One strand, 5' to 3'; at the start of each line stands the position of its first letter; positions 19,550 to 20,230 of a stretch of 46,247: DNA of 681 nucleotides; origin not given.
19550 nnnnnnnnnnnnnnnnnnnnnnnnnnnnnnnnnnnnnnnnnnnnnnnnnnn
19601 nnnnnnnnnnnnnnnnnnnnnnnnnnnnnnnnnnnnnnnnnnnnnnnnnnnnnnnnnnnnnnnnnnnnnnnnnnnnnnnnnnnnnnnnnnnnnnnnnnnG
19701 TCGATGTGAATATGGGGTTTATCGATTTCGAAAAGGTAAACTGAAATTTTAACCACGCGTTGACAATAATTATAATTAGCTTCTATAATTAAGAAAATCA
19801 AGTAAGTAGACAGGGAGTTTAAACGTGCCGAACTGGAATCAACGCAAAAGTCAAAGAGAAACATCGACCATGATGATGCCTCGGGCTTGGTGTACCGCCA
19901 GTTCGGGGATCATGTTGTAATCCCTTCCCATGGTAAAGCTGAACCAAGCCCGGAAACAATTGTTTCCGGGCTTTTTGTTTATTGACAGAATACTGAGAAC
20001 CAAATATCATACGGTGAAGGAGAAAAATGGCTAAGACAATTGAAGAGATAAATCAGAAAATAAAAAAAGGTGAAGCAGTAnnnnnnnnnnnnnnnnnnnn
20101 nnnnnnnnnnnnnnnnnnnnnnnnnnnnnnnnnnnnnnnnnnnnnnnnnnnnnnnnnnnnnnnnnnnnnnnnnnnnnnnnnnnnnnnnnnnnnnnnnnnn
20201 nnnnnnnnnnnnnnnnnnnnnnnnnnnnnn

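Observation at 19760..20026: Unclassified terminator/antiterminator leader with a Met-rich mini-ORF upstream of the homocysteine-synthesis genes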

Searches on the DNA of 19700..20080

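Call 4: search_rna_families(source=window, start=19700, end=20080, threshold=evalue, max_evalue=10, show_alignments=5)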
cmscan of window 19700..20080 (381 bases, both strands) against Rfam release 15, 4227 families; matches with E-value up to 10: 13.
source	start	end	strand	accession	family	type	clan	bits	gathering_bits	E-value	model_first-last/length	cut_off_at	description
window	19948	19997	-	RF02418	Spd-sr07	Gene; sRNA;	-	26.4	55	0.055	1-63/63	no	Streptococcus sRNA Spd-sr07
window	19934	20057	-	RF00121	MicC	Gene; sRNA;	-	22.7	90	0.37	1-123/123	no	MicC RNA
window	19911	19985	+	RF00121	MicC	Gene; sRNA;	-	22.3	90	0.45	1-123/123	no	MicC RNA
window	19882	19979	+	RF00513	Trp_leader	Cis-reg; leader;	-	19.9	41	0.12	1-100/100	no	Tryptophan operon leader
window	19894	19978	+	RF00111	SdsR_RyeB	Gene; sRNA;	CL00105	19.2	38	0.49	1-100/100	no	SdsR_RyeB RNA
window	19912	20011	+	RF01770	rimP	Cis-reg; leader;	-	18.8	47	1.2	1-102/102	no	Gammaprotebacteria rimP leader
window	19725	19802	-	RF00338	snoR53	Gene; snRNA; snoRNA; CD-box;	CL00080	18.6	70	7.5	1-91/91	no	Small nucleolar RNA snR53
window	19947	19972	-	RF01024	mir-944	Gene; miRNA;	-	17.1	100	2.5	1-88/88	no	mir-944 microRNA precursor family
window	19827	19981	+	RF01769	greA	Cis-reg; leader;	-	15.6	60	2.1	1-124/124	no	Enterobacteria greA leader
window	19874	19959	-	RF03668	mir-1788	Gene; miRNA;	-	13.4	57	4.7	1-77/77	no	mir-1788 microRNA precursor family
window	19917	19978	+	RF00506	Thr_leader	Cis-reg; leader;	-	13.1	55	7.6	1-118/118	no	Threonine operon leader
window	19939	19991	-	RF02067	STnc310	Gene; sRNA;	-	13.1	40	9.3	1-61/61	no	Salmonella enterica sRNA STnc310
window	19931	19984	+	RF02635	EF0820_EF0821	Gene; sRNA;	-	10.2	442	3.2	68-132/370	no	Enterococcus sRNA EF0820_EF0821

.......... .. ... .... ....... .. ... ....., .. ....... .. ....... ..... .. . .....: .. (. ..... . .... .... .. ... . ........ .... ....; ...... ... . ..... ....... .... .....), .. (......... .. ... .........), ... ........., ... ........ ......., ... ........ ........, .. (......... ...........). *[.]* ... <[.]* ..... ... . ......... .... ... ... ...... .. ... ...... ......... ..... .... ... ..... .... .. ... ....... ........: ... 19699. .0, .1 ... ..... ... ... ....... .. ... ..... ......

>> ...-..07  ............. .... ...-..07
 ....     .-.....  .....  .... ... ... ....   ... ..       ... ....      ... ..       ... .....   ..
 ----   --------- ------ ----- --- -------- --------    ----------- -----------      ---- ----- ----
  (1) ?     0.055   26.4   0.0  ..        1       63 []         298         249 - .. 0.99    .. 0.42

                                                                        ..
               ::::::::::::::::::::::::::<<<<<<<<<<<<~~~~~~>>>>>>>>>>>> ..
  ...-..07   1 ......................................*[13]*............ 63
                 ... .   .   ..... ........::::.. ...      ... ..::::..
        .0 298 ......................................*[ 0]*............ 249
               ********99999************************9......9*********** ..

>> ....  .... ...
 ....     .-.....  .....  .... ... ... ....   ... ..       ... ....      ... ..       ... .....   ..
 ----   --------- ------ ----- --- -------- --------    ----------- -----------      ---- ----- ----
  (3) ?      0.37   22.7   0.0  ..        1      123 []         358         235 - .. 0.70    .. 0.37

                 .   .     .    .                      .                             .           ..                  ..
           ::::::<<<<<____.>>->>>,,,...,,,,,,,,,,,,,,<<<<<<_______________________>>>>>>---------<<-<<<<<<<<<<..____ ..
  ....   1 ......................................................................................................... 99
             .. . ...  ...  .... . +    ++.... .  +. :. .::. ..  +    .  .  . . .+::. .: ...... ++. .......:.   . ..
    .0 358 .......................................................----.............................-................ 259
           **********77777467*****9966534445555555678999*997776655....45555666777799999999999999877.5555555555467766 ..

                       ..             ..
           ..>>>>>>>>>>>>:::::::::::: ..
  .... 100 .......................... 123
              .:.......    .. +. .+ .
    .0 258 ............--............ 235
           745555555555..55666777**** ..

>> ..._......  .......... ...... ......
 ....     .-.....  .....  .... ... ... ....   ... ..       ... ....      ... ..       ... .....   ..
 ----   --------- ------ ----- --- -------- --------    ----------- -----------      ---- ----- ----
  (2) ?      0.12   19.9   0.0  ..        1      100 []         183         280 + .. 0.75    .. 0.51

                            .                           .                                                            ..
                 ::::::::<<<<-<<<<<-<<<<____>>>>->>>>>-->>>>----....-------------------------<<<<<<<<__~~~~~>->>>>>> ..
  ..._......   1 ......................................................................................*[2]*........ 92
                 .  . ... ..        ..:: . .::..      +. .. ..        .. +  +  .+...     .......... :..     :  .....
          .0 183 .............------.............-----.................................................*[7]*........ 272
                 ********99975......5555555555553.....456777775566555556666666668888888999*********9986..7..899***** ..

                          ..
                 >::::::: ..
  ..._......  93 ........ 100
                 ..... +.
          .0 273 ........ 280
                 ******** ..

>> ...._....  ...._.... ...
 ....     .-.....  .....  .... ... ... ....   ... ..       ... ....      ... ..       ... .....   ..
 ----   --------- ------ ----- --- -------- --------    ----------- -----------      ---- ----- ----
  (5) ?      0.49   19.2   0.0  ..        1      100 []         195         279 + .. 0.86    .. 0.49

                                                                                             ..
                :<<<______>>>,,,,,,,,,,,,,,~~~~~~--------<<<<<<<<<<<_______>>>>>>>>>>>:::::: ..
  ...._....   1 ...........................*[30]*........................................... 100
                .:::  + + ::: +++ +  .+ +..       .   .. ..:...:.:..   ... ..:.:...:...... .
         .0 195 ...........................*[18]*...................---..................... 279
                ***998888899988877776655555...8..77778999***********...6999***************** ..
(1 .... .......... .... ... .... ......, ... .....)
